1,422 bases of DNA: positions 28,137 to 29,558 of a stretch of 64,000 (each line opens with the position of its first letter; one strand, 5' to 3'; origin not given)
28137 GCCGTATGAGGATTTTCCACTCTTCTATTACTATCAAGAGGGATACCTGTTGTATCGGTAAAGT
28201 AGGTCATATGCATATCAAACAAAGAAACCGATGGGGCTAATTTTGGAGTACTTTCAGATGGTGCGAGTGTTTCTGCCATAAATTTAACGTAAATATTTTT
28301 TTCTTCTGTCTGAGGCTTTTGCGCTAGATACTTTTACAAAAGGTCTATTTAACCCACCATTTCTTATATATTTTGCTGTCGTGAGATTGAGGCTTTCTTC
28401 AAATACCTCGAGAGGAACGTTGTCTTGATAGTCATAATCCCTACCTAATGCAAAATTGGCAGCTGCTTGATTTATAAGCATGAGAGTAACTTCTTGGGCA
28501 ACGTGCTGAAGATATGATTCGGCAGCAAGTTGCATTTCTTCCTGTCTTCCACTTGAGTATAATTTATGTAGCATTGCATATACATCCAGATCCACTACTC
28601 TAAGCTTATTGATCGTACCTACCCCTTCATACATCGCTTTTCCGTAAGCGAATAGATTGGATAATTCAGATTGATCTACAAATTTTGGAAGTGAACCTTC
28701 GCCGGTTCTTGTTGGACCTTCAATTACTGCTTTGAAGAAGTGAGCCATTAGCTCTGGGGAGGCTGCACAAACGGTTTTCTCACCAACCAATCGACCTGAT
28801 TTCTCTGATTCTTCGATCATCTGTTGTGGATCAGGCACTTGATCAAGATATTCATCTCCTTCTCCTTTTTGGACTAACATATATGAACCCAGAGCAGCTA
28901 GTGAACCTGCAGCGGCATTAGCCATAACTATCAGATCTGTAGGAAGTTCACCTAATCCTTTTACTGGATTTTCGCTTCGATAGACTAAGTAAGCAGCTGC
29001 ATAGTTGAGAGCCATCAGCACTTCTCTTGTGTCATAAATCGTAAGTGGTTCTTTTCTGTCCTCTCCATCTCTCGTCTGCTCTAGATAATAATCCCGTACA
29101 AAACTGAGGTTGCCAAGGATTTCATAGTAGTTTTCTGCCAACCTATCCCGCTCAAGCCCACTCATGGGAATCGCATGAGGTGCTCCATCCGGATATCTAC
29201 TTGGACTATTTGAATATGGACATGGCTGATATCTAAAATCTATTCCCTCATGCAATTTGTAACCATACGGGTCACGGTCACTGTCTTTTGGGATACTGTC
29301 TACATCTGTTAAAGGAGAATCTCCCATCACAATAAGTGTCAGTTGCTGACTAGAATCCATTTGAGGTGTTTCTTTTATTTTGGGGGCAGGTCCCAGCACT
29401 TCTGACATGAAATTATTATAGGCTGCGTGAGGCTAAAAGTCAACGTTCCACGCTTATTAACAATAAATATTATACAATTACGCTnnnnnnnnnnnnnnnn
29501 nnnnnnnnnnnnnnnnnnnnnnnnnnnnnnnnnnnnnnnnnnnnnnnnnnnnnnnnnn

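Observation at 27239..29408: Tandem pair of paralogous ~350-aa proteins with conserved Cys/Pro-rich motifs and no recognisable family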

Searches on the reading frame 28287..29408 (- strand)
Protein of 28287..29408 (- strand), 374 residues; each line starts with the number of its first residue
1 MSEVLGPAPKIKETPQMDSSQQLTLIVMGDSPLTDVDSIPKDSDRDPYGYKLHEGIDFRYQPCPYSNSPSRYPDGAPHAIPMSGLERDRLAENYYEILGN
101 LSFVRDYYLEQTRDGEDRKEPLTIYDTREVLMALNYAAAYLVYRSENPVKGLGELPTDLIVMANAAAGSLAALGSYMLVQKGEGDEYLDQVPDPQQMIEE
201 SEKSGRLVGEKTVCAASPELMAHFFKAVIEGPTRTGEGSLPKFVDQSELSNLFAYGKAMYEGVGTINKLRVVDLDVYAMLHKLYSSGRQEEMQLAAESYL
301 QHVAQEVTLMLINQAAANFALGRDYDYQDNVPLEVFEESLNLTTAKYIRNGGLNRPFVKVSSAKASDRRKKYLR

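Call 4: search_protein_families(library=pfam, proteins=[window:28287-29408:-], max_evalue=10)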
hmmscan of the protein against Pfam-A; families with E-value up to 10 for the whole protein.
window:28287-29408:- (374 aa): 0 families

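Call 5: search_protein_families(library=ncbifam, proteins=[window:28287-29408:-], max_evalue=10)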
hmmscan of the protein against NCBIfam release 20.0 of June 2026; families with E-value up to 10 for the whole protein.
window:28287-29408:- (374 aa): 1 family
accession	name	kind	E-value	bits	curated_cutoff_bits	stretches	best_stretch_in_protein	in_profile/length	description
NF001687.0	PRK00447.1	equivalog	0.093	12.6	149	1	249-318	24-94/145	hypothetical protein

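Call 6: search_solved_structures(query=window:28287-29408:-, max_evalue=10)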
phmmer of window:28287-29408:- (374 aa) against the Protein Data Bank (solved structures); distinct sequences matched with E-value up to 10: 0.

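Call 8: find_homologous_proteins(query=window:28287-29408:-)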
Query window:28287-29408:- (374 aa): 7 proteins with E <= 0.001 among 4157 candidates.
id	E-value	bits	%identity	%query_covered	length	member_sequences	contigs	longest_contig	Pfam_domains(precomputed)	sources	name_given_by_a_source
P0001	1.3e-236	802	96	100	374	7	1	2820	-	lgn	-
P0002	8.9e-119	415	55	94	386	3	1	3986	-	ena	-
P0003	2.3e-117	410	53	96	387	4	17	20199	-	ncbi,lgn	-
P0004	1.8e-115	404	55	88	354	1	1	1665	-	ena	-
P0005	8.9e-80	287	43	94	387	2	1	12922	-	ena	-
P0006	3.0e-57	212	39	79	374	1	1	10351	-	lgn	-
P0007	1.6e-38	151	33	86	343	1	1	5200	-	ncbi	-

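Call 12: search_solved_structures(query=A1, max_evalue=10)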
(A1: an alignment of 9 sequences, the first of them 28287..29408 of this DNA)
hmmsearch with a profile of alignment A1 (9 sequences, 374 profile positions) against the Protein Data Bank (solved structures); distinct sequences matched with E-value up to 10: 3.
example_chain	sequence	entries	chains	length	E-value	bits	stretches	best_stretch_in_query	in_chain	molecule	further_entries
3lml_A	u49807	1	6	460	0.59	12.2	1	110-184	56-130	Lin1278 protein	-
5jno_B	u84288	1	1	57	0.76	11.8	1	215-262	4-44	DNA excision repair protein ERCC-6-like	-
8a6t_B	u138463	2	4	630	0.79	11.8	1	165-255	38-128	Electron bifurcating hydrogenase subunit HydB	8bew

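Call 13: find_encoding_contigs(protein=P0003, flank=10000, max_places=4)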
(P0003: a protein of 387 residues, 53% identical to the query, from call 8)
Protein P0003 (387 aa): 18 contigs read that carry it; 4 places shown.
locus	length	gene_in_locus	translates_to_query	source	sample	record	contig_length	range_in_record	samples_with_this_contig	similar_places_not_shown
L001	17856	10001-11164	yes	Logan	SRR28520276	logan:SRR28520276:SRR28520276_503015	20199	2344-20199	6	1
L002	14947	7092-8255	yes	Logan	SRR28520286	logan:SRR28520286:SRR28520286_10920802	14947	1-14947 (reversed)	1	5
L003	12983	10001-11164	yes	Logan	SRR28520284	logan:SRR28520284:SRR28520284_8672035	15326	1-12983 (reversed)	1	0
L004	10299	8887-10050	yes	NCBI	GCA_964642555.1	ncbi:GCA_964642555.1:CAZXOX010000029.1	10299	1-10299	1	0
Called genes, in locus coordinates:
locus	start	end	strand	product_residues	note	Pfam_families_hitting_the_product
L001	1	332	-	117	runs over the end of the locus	PF00213:OSCP (weak)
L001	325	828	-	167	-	PF00430:ATP-synt_B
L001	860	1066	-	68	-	PF00137:ATP-synt_C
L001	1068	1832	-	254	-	PF00119:ATP-synt_A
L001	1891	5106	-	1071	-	PF02811:PHP, PF07733:DNA_pol3_alpha, PF17657:DNA_pol3_finger, PF14579:HHH_6, PF01336:tRNA_anti-codon (weak)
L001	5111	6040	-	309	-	PF00990:GGDEF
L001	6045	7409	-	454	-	PF02934:GatB_N, PF02637:GatB_Yqey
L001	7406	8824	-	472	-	PF01425:Amidase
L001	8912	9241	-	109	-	PF02686:GatC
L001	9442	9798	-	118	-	PF01371:Trp_repressor (weak)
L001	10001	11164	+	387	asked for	-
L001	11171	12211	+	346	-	-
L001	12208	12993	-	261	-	PF07685:GATase_3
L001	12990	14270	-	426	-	PF08245:Mur_ligase_M, PF08353:MurT_C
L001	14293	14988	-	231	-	PF01435:Peptidase_M48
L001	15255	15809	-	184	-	PF04011:LemA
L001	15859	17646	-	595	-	PF14716:HHH_8, PF14791:DNA_pol_B_thumb, PF02811:PHP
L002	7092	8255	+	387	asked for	-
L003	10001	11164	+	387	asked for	-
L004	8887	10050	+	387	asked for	-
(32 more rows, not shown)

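Call 14: find_encoding_contigs(protein=P0005, flank=10000, max_places=3)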
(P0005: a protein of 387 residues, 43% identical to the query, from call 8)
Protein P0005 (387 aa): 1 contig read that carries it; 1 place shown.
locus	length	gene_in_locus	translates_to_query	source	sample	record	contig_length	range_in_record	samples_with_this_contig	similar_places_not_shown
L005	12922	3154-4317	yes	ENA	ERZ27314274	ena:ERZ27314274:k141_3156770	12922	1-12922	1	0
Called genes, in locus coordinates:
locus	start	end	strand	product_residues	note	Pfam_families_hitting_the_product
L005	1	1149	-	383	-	?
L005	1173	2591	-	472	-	PF01425:Amidase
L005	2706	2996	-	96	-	PF02686:GatC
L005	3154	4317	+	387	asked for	-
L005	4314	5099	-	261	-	PF07685:GATase_3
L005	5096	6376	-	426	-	PF08245:Mur_ligase_M, PF08353:MurT_C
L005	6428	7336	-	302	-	PF01435:Peptidase_M48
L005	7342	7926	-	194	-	PF04011:LemA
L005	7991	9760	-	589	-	PF14716:HHH_8, PF14791:DNA_pol_B_thumb, PF02811:PHP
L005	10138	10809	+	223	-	PF01476:LysM, PF23457:LysM2_NFP (faint), PF01476:LysM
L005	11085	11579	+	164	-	-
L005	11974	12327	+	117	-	-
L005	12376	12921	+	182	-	?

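Call 15: find_encoding_contigs(protein=P0006, flank=10000, max_places=3)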
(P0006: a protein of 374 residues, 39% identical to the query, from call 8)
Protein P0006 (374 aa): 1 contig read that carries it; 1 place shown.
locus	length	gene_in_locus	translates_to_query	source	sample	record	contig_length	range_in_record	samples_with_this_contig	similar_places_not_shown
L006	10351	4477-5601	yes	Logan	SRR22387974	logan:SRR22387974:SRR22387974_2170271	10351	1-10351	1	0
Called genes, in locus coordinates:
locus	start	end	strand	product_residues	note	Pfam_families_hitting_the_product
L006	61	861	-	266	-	PF00990:GGDEF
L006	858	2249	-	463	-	PF02934:GatB_N, PF02637:GatB_Yqey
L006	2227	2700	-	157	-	PF18931:DUF5680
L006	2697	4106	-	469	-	PF01425:Amidase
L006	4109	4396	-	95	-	PF02686:GatC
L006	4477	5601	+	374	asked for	-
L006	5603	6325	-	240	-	PF07685:GATase_3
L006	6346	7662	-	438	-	PF08245:Mur_ligase_M, PF08353:MurT_C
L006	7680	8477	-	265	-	PF01435:Peptidase_M48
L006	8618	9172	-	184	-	PF04011:LemA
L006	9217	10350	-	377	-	?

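Call 16: find_encoding_contigs(protein=P0007, flank=10000, max_places=3)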
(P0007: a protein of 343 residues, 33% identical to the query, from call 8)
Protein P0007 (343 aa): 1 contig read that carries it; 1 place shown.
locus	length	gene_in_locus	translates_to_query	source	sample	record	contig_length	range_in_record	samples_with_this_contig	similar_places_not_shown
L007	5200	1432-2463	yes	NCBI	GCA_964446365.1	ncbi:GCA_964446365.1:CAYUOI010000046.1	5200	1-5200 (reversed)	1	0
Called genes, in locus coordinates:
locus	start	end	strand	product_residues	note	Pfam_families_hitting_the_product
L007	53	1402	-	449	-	PF11104:PilM_2 (faint), PF14450:FtsA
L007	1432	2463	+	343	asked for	-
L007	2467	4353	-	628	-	PF01411:tRNA-synt_2c, PF07973:tRNA_SAD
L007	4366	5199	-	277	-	?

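Call 17: predict_structure(alignment_id=A1)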
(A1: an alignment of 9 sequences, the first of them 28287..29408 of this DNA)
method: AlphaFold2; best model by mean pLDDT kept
length: 374 residues; sequences in the alignment: 9
mean_pLDDT: 76.3   pTM: 0.79
mean pLDDT of the five models: 76.3, 75.6, 73.0, 72.9, 72.5
residues with pLDDT >= 90: 132; 70-90: 128; 50-70: 52; < 50: 62
segments of 3 or more residues with pLDDT < 50: 1-17, 46-51, 69-81, 208-214, 360-374
pLDDT, mean of each block of 10 residues (from residue 1): 30 45 81 84 53 55 54 44 71 94 96 88 92 95 85 90 87 76 57 79 60 60 90 94 94 96 87 90 92 94 90 91 74 81 88 70 34 33
secondary structure, 60 per line:
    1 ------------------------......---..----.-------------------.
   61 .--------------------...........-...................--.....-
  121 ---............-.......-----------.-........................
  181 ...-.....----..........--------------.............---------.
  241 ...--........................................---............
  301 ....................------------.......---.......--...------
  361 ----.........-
elements in order: H25-30 H84-92 H94-112 H115-119 H124-135 H137-143 H157-183 H185-189 H194-203 H218-230 H240-243 H246-285 H289-320 H333-339 H343-349 H365-373

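Call 19: search_protein_representatives(alignment_id=A1)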
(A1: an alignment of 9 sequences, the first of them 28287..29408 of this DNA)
Query: 9 sequences, 374 profile positions. Proteins with E-value up to 0.001 (for the whole library): 160; up to 1e-10: 62; up to 1e-30: 45. The best 150 are listed.
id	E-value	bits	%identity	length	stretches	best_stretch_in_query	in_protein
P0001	8.4e-169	577.8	-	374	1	1-374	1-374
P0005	1.2e-153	527.9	-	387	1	2-374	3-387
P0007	2.9e-119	414.8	-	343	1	8-350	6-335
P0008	2.0e-110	385.7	-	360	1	14-343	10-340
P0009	1.2e-105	369.9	-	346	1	19-345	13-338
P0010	2.5e-95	336.0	-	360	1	21-356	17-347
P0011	1.0e-90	320.8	-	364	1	18-327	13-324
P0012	3.2e-87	309.3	-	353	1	22-331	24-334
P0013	3.5e-85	302.6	-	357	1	19-354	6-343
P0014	6.6e-83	295.1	-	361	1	18-326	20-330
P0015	3.9e-82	292.6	-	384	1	11-374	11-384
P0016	1.5e-81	290.7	-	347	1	22-342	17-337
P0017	4.2e-79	282.6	-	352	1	33-327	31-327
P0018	1.8e-74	267.4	-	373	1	22-328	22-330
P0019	8.3e-74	265.2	-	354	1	18-326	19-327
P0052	8.9e-22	93.9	-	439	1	34-233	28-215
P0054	2.2e-17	79.5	-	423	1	21-245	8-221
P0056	1.0e-15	74.0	-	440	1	34-245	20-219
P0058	2.6e-13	66.1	-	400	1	31-247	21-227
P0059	3.3e-13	65.8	-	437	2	34-232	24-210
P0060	1.6e-12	63.5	-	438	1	58-268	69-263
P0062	8.7e-12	61.1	-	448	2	34-233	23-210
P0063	2.6e-11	59.5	-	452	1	90-288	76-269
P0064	2.9e-11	59.3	-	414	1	32-229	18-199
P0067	4.3e-10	55.5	-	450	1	35-234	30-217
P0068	5.5e-10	55.1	-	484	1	23-228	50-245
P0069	6.9e-10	54.8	-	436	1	34-261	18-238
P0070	8.7e-10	54.5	-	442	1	31-240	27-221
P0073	2.3e-09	53.1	-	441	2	30-239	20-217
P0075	6.1e-09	51.7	-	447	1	23-229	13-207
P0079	1.5e-08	50.4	-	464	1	35-239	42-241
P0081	4.5e-08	48.8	-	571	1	26-229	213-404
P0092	8.4e-07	44.7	-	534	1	58-229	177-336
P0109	1.3e-05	40.8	-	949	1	77-269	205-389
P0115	2.0e-05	40.1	-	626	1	54-273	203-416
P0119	2.8e-05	39.7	-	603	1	50-325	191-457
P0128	5.2e-05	38.8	-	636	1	58-233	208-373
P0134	8.9e-05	38.0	-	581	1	90-269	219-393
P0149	2.3e-04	36.7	-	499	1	89-256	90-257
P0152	3.8e-04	35.9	-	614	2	58-303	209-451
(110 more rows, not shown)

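Call 20: search_protein_families(library=pfam, proteins=[P0052, P0054, P0056, P0058, P0059, P0063, P0068, P0081, P0109, P0115], max_evalue=0.01)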
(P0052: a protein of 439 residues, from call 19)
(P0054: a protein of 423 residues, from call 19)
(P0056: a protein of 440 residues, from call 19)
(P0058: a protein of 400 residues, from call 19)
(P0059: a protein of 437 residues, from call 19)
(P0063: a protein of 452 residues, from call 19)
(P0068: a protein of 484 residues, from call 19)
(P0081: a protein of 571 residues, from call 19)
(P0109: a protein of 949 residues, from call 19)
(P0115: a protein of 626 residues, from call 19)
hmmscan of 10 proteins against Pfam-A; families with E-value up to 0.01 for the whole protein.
P0052 (439 aa): 0 families

P0054 (423 aa): 0 families

P0056 (440 aa): 0 families

P0058 (400 aa): 0 families

P0059 (437 aa): 0 families

P0063 (452 aa): 0 families

P0068 (484 aa): 0 families

P0081 (571 aa): 0 families

P0109 (949 aa): 8 families
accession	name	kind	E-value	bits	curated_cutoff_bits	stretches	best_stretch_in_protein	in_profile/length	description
PF05175.20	MTS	-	9.1e-12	45.4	23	1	762-886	28-142/170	Methyltransferase small domain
PF23186.1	DUF7059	-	1.4e-06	28.8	27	1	656-707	32-83/85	Domain of unknown function (DUF7059)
PF13649.12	Methyltransf_25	-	6.2e-06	27.3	27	1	770-836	2-70/97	Methyltransferase domain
PF13847.12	Methyltransf_31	-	1.3e-05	25.4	27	1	768-837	6-81/145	Methyltransferase domain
PF06325.19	PrmA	-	1.4e-05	25.2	22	1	764-837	160-233/296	Ribosomal protein L11 methyltransferase (PrmA)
PF05958.17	tRNA_U5-meth_tr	-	0.00015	21.3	23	1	767-818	203-254/357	tRNA (Uracil-5-)-methyltransferase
PF03602.21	Cons_hypoth95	-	0.00059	20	24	1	765-842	41-125/182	Conserved hypothetical protein 95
PF08241.18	Methyltransf_11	-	0.0034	18.4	21.2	0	770-836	1-66/95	Methyltransferase domain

P0115 (626 aa): 0 families

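Call 24: list_cluster_members(proteins=[P0052, P0054, P0056, P0058, P0068, P0081, P0109, P0003, P0007, P0059])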
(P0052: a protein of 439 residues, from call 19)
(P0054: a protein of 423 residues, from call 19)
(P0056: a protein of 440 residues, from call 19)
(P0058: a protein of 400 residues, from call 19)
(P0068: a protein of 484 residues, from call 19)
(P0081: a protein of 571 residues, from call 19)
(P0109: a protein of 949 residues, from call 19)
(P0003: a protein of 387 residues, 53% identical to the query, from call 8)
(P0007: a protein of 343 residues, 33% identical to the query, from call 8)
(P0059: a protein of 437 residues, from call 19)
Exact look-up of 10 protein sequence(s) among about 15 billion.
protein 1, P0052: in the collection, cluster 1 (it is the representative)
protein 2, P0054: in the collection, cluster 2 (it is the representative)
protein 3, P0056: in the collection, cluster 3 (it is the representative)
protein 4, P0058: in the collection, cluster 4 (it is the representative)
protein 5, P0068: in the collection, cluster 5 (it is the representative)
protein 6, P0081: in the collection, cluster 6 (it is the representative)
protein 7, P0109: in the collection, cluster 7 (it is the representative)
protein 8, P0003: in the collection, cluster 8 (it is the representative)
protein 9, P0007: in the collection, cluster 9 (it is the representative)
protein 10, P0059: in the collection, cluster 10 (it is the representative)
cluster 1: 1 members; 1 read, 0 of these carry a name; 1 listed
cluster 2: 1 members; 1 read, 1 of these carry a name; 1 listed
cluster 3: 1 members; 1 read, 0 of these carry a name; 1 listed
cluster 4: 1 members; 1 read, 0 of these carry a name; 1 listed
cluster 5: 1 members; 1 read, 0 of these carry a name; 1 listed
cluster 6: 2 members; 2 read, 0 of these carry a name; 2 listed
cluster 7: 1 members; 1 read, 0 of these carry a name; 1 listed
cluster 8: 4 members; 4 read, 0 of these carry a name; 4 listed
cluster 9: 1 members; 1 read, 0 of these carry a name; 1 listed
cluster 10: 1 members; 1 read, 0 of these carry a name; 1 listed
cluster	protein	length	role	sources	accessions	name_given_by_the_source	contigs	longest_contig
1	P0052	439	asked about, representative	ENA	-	-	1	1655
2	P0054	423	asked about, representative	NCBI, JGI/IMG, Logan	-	hypothetical protein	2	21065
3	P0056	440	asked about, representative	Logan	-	-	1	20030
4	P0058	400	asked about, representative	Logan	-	-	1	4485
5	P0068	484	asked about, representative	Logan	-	-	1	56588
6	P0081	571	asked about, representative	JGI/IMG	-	-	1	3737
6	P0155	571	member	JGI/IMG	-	-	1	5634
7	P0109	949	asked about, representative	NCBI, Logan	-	-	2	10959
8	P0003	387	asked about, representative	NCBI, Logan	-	-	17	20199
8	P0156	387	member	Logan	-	-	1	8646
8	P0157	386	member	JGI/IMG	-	-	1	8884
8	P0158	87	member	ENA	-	-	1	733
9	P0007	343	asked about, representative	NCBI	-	-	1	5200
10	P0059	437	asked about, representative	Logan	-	-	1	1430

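Call 27: find_encoding_contigs(protein=P0054, flank=10000, max_places=3)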
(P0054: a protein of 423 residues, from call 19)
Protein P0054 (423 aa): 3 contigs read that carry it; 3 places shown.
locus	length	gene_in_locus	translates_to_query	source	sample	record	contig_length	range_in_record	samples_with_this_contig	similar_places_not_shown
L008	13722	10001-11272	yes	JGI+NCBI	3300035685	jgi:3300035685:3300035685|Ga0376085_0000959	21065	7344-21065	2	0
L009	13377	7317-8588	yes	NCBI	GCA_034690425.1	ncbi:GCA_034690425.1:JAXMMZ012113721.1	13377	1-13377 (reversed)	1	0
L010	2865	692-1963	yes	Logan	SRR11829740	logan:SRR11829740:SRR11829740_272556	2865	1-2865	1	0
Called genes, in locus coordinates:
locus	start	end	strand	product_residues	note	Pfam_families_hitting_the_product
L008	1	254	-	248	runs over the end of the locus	PF00975:Thioesterase, PF12697:Abhydrolase_6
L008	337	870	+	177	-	PF04073:tRNA_edit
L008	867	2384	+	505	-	PF00206:Lyase_1, PF14698:ASL_C2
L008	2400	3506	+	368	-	PF00291:PALP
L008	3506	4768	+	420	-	PF18130:ATPgrasp_N (weak), PF01071:GARS_A (weak), PF02655:ATP-grasp_3, PF02786:CPSase_L_D2, PF13549:ATP-grasp_5 (weak), PF02222:ATP-grasp (weak), PF13535:ATP-grasp_4, PF18603:LAL_C2, +2 more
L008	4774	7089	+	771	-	PF04389:Peptidase_M28, PF01546:Peptidase_M20, PF05343:Peptidase_M42 (weak)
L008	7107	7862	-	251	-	PF00975:Thioesterase, PF12697:Abhydrolase_6 (weak)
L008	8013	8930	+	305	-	PF00005:ABC_tran, PF13304:AAA_21, PF13732:DrrA1-3_C (weak)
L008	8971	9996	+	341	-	PF12698:ABC2_membrane_3, PF01061:ABC2_membrane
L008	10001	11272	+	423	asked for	-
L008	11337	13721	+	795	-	?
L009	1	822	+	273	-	?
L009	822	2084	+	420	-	PF18130:ATPgrasp_N (weak), PF01071:GARS_A (weak), PF02655:ATP-grasp_3, PF02786:CPSase_L_D2, PF13549:ATP-grasp_5 (weak), PF02222:ATP-grasp (weak), PF13535:ATP-grasp_4, PF18603:LAL_C2, +2 more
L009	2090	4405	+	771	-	PF04389:Peptidase_M28, PF01546:Peptidase_M20, PF05343:Peptidase_M42 (weak)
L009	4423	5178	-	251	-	PF00975:Thioesterase, PF12697:Abhydrolase_6 (weak)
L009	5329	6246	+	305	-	PF00005:ABC_tran, PF13304:AAA_21, PF13732:DrrA1-3_C (weak)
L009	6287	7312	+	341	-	PF12698:ABC2_membrane_3, PF01061:ABC2_membrane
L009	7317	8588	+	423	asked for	-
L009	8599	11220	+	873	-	PF19313:DUF5916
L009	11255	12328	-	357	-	PF13621:Cupin_8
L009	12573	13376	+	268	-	?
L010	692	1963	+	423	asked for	-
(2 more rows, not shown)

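Call 28: find_encoding_contigs(protein=P0068, flank=10000, max_places=2)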
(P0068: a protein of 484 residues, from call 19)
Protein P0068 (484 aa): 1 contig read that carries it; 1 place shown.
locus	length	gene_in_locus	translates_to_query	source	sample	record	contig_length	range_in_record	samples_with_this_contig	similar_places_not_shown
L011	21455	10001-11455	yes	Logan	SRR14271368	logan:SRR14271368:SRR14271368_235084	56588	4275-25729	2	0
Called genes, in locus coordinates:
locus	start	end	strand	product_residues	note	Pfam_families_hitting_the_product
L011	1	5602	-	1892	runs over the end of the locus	PF00069:Pkinase, PF07714:PK_Tyr_Ser-Thr, PF13191:AAA_16, PF00496:SBP_bac_5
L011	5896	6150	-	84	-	PF13490:zf-HC2 (weak)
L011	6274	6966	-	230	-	PF20043:DUF6445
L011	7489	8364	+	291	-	PF00106:adh_short, PF08659:KR, PF23441:SDR (weak), PF13561:adh_short_C2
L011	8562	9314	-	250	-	-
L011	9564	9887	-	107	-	-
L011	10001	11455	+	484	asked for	-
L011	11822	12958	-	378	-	PF00512:HisKA, PF02518:HATPase_c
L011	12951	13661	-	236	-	PF00072:Response_reg, PF00486:Trans_reg_C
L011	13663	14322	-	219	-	PF01895:PhoU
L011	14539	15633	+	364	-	PF12849:PBP_like_2, PF01547:SBP_bac_1, PF12727:PBP_like (weak)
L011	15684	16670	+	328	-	PF00528:BPD_transp_1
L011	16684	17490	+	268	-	PF00528:BPD_transp_1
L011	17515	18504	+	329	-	PF02463:SMC_N (weak), PF00005:ABC_tran, PF13304:AAA_21 (faint)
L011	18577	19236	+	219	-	PF01895:PhoU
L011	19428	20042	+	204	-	-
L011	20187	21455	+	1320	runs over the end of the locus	PF00069:Pkinase, PF07714:PK_Tyr_Ser-Thr, PF00069:Pkinase, PF13191:AAA_16, PF13401:AAA_22 (weak)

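Call 29: find_encoding_contigs(protein=P0056, flank=10000, max_places=2)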
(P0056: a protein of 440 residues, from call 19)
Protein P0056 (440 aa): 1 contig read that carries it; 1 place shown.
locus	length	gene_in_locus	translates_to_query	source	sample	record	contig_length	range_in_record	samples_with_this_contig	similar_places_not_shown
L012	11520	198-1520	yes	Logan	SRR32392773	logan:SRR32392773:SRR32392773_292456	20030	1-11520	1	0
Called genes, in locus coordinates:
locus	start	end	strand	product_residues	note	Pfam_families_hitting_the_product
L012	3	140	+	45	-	?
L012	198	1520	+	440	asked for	-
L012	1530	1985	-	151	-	-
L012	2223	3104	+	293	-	PF14891:Peptidase_M91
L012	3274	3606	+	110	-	-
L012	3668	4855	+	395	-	-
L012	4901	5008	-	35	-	-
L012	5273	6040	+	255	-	PF03988:DUF347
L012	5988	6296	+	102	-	PF00873:ACR_tran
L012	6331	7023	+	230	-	PF00072:Response_reg, PF00486:Trans_reg_C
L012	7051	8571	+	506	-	PF00672:HAMP (weak), PF00512:HisKA, PF02518:HATPase_c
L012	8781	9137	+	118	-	PF03413:PepSY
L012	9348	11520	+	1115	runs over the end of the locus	PF13620:CarboxypepD_reg, PF13715:CarbopepD_reg_2, PF17210:SdrD_B (faint), PF22904:NOMO1-like_2nd (weak), PF07715:Plug (weak), PF25183:OMP_b-brl_4, PF00593:TonB_dep_Rec_b-barrel (weak)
